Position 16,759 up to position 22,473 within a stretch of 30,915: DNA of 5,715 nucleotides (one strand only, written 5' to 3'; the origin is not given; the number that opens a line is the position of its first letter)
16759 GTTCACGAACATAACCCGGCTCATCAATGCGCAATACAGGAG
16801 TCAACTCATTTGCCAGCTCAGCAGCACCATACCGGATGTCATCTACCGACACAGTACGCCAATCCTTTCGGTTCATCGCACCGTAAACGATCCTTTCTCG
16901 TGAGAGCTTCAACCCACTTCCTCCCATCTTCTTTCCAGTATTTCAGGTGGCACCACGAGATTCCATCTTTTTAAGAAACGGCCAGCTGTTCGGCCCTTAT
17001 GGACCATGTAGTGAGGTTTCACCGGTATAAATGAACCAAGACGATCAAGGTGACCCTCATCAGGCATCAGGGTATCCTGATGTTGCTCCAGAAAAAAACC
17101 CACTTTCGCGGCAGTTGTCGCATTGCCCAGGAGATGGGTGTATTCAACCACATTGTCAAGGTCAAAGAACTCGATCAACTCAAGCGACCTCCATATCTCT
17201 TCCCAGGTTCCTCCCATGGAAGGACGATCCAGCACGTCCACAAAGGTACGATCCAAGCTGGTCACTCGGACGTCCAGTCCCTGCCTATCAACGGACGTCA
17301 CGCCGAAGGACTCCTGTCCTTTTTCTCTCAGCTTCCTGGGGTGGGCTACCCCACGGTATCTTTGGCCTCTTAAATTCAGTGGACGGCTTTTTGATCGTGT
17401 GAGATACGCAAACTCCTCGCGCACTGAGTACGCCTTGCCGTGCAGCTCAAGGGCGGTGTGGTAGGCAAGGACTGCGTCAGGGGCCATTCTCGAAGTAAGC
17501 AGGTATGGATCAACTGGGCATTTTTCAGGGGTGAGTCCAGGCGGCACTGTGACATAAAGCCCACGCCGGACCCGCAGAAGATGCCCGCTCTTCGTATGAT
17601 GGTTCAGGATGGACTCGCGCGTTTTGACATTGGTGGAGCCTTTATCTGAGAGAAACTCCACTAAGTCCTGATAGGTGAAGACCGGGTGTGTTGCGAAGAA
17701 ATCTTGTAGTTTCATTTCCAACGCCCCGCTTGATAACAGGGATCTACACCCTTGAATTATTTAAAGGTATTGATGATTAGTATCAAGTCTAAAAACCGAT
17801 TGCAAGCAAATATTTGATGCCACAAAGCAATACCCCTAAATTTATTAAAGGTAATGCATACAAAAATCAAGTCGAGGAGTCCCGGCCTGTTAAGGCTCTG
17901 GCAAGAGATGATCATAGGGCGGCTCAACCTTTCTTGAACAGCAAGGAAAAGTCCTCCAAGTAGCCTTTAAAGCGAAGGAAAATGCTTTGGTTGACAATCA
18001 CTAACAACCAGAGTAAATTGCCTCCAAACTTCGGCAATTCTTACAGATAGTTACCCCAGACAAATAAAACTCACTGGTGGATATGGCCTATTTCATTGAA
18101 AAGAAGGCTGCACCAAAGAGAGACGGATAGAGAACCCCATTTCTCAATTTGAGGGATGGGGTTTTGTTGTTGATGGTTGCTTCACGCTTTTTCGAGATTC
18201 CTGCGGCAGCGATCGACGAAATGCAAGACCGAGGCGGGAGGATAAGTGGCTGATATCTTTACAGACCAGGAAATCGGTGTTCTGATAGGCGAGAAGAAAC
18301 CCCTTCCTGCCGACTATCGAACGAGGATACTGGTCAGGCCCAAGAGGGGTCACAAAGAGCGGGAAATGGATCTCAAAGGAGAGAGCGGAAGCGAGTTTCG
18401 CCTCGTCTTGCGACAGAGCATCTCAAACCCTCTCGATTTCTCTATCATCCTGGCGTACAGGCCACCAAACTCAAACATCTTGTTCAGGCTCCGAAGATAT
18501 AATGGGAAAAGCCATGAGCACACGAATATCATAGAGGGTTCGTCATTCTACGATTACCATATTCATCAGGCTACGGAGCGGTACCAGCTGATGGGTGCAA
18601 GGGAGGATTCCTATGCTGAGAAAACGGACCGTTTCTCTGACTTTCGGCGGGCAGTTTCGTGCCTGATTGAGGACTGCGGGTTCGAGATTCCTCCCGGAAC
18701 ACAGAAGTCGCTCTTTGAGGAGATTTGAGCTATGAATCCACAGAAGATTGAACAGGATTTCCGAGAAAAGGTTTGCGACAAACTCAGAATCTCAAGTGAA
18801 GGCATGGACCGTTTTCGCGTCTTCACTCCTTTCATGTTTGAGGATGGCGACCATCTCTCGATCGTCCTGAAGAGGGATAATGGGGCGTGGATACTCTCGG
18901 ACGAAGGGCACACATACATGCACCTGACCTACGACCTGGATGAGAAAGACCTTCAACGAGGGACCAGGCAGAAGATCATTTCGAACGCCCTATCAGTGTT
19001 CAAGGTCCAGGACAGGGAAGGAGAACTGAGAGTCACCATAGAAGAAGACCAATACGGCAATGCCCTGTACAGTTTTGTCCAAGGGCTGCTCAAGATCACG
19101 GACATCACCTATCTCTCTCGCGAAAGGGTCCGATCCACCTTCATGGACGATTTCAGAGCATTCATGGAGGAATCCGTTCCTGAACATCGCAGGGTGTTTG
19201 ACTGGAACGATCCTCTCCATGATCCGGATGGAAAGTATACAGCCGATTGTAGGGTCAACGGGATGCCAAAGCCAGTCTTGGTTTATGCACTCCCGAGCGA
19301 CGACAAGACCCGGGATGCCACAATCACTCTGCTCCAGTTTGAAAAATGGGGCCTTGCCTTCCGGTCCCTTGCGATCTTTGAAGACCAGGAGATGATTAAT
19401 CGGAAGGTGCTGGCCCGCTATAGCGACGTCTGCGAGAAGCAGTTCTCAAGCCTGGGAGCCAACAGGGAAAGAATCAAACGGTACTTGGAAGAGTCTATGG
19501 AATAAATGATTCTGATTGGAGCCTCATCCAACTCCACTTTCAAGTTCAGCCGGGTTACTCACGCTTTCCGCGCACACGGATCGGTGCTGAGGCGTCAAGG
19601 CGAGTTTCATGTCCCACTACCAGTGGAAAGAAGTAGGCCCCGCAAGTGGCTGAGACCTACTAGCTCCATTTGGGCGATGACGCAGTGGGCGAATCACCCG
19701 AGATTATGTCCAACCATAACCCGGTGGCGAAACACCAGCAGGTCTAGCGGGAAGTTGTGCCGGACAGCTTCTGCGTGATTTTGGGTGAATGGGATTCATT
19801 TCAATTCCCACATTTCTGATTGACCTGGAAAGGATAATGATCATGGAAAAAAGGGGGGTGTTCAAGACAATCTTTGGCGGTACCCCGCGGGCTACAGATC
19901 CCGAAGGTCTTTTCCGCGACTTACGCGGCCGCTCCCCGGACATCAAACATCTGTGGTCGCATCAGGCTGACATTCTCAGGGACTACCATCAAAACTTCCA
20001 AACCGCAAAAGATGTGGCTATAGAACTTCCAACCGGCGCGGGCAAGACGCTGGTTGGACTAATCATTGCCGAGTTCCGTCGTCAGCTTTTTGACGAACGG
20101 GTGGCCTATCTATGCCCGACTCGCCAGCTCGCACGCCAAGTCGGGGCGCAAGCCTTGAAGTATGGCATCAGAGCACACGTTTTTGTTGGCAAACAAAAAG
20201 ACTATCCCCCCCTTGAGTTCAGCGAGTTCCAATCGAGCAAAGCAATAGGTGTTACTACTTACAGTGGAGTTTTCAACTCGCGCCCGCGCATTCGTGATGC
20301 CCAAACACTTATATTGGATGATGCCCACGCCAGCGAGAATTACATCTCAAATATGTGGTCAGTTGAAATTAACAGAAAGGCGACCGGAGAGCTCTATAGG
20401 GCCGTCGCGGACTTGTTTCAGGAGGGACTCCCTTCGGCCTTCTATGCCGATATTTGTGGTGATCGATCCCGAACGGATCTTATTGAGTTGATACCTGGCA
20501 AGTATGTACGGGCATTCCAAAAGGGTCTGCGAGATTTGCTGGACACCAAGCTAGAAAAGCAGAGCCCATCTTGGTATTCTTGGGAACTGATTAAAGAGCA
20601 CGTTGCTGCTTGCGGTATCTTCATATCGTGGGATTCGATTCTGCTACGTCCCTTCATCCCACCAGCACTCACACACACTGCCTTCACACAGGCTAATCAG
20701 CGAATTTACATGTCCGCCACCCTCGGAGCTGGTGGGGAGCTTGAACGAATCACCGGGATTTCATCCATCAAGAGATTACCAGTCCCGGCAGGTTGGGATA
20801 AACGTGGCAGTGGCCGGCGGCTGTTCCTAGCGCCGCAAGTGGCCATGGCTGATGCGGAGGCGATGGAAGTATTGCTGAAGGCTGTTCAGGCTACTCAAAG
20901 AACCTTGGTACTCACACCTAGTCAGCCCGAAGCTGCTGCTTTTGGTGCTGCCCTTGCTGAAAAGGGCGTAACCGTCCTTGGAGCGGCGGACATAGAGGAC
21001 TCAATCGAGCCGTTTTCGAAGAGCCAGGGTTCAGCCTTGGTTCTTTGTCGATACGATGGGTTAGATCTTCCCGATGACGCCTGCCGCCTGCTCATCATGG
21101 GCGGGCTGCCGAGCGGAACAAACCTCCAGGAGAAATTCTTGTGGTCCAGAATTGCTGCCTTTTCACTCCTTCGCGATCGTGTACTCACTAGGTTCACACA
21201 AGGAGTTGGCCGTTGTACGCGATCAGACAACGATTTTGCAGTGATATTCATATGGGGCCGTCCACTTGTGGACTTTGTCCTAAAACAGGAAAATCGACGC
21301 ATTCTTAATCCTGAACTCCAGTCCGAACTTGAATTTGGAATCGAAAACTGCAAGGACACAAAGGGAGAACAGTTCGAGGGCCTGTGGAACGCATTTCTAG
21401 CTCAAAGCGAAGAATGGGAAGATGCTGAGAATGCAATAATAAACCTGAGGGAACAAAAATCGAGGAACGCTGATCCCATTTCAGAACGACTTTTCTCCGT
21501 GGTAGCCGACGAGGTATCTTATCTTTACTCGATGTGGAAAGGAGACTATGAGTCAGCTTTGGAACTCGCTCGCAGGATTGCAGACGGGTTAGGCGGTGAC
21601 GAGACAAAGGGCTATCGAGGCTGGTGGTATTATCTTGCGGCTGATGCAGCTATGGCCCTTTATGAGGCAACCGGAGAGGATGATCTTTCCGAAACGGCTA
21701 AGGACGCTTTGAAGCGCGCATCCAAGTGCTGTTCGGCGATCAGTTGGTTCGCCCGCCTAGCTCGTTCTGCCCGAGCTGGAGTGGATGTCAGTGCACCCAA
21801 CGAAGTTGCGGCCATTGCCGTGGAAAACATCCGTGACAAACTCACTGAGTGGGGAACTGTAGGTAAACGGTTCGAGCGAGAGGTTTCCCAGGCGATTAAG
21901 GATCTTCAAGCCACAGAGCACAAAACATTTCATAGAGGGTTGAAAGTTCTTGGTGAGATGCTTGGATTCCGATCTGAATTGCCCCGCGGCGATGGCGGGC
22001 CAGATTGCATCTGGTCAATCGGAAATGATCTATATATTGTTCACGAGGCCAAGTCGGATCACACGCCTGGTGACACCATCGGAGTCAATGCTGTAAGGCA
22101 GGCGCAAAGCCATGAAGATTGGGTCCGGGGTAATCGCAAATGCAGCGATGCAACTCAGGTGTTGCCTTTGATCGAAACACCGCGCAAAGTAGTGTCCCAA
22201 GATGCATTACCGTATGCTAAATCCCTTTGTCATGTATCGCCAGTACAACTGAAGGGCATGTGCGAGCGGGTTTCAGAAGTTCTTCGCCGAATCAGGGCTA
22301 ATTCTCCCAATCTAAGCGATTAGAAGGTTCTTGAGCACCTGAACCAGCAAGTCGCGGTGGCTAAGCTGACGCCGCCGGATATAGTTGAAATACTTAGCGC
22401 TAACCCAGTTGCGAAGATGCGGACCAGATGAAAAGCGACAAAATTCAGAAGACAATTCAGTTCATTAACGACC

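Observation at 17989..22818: The same 174-bp promoter + structured leader + terminator heads two unrelated defence operons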

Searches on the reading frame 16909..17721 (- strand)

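Call 15: search_protein_families(library=pfam, proteins=[window:16909-17721:-], max_evalue=0.01)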
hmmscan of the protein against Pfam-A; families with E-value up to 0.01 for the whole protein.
window:16909-17721:- (270 aa): 1 family
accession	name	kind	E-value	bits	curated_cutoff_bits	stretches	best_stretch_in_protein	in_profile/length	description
PF13338.12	AbiEi_4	-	2.7e-06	27.8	25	1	4-57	2-47/49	Transcriptional regulator, AbiEi antitoxin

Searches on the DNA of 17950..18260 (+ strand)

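Call 19: search_rna_families(source=window, start=17950, end=18260, threshold=evalue, max_evalue=10)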
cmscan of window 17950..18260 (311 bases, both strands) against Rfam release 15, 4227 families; matches with E-value up to 10: 3.
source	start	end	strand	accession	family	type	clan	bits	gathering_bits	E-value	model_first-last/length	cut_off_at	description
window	18123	18201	-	RF02371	PyrG_leader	Cis-reg; leader;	-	19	65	3.8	1-78/78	no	PyrG leader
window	18126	18171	+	RF03353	MIR5291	Gene; miRNA;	-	15.2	54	7.9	1-65/65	no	MIR5291 microRNA precursor family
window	18051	18148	-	RF02172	RFPL3-AS1_2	Gene; lncRNA;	-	9.5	40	5.1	1-71/71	no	RFPL3 antisense RNA 1 conserved region 2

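Call 88: search_dna_similar(query=window:17985-18170:+, collection=phages, mode=distant, max_evalue=0.001)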
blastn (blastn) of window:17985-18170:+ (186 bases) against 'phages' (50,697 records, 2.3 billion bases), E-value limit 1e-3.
No match.

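Call 89: search_dna_similar(query=window:17985-18170:+, collection=plasmids, mode=distant, max_evalue=0.001)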
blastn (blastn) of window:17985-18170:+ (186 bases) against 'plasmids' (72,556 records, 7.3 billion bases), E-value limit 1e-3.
No match.

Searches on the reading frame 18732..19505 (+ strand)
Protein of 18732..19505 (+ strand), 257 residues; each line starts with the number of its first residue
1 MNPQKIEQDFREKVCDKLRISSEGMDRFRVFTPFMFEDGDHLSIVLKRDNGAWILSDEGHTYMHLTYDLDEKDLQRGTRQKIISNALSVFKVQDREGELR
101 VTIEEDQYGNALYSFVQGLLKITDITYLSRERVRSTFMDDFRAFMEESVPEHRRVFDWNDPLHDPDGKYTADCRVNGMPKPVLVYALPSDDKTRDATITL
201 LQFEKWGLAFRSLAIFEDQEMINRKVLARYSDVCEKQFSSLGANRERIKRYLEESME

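Call 7: search_protein_families(library=pfam, proteins=[window:18732-19505:+], max_evalue=0.01)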
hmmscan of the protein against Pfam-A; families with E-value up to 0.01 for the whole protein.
window:18732-19505:+ (257 aa): 1 family
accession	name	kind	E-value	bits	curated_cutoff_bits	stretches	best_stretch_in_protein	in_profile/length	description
PF08861.15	DUF1828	-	2.9e-27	95.2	22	1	32-122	1-91/91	Domain of unknown function DUF1828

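Call 8: search_protein_families(library=padloc, proteins=[window:18732-19505:+], max_evalue=0.01)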
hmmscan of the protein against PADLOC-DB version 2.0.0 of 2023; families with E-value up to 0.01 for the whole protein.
window:18732-19505:+ (257 aa): 2 families
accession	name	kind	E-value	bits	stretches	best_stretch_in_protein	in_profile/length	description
PDLC04539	PDC-M24B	-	1.9e-21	74.7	1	6-147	7-147/255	-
PDLC04540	PDC-M24B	-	8.2e-15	53.1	1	23-195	20-189/256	-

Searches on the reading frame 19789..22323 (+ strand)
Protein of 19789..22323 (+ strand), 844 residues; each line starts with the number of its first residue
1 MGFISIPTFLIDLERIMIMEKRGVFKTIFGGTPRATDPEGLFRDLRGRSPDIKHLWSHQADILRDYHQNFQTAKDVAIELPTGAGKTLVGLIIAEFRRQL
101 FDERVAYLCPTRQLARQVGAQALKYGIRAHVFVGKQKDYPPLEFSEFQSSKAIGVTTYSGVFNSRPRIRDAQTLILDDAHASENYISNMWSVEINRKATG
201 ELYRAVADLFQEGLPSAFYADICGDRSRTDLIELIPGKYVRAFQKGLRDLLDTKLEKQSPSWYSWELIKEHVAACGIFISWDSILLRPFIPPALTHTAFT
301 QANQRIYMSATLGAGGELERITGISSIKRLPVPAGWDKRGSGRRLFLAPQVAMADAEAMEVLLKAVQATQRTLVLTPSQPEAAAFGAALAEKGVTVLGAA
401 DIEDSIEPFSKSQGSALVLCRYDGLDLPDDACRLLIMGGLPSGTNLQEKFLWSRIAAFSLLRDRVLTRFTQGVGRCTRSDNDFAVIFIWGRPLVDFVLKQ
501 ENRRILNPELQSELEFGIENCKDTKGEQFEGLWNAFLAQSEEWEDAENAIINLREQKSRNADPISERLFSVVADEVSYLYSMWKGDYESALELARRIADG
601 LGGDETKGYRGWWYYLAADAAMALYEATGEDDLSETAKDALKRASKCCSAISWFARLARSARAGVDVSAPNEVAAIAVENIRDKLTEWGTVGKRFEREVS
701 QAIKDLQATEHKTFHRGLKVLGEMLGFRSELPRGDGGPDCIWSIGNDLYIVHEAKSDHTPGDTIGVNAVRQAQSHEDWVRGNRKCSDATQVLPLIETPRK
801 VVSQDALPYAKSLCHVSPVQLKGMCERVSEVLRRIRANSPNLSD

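Call 7: search_protein_families(library=pfam, proteins=[window:19789-22323:+], max_evalue=0.01)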
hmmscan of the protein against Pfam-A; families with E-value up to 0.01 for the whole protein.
window:19789-22323:+ (844 aa): 3 families
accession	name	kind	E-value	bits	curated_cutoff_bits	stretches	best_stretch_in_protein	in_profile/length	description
PF00270.35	DEAD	-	5.4e-13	49.4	26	1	70-183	11-130/167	DEAD/DEAH box helicase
PF04851.21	ResIII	-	8.7e-11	42.4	22.5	1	54-185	3-140/164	Type III restriction enzyme, res subunit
PF13307.12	Helicase_C_2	-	3.2e-08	34.3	25.3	1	369-489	9-150/170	Helicase C-terminal domain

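Call 8: search_protein_families(library=padloc, proteins=[window:19789-22323:+], max_evalue=0.01)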
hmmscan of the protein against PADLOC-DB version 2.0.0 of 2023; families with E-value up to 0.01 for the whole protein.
window:19789-22323:+ (844 aa): 17 families
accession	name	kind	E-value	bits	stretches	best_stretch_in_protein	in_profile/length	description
PDLC04987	PDC-S28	-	1.2e-122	408.9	1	33-840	15-811/846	-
PDLC04986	PDC-S28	-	2.6e-117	391.2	1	33-841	14-798/831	-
PDLC01439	typeIV_DinG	-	9.9e-23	78.6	2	283-491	317-541/575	CAS-IV-A; associated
PDLC01710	Cas3a1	-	0.00049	16.7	1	59-148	202-299/745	Cas3_1_CAS-I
PDLC01759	Cas3b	-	0.00057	16.7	1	62-110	220-268/711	-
PDLC04531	PDC-M23B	-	0.00074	15.6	1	72-121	312-364/1060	-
PDLC01729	typeIV_DinG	-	0.00091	16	0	363-488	466-612/666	Csf4_0_IVA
PDLC01731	typeIV_DinG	-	0.0012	15.7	1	355-399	352-396/526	Csf4_2_IVA1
PDLC01763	Cas3b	-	0.0019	15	1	58-112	249-303/762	-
PDLC00187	HamB1|HamB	-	0.002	14.5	1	68-121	151-205/851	DEAD-box helicase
PDLC00186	HamB1|HamB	-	0.0023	14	1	66-121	154-210/864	DEAD-box helicase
PDLC00192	HamB1|HamB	-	0.0043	12.7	1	48-118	262-330/1104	DEAD-box helicase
PDLC02707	PbeA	-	0.005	13.5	1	51-138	249-334/672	PbeA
PDLC00185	HamB1|HamB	-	0.0059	12.5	1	64-125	148-209/871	DEAD-box helicase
PDLC01252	Cas3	-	0.0073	13.8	0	77-122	3-49/324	CAS-I; effector_G3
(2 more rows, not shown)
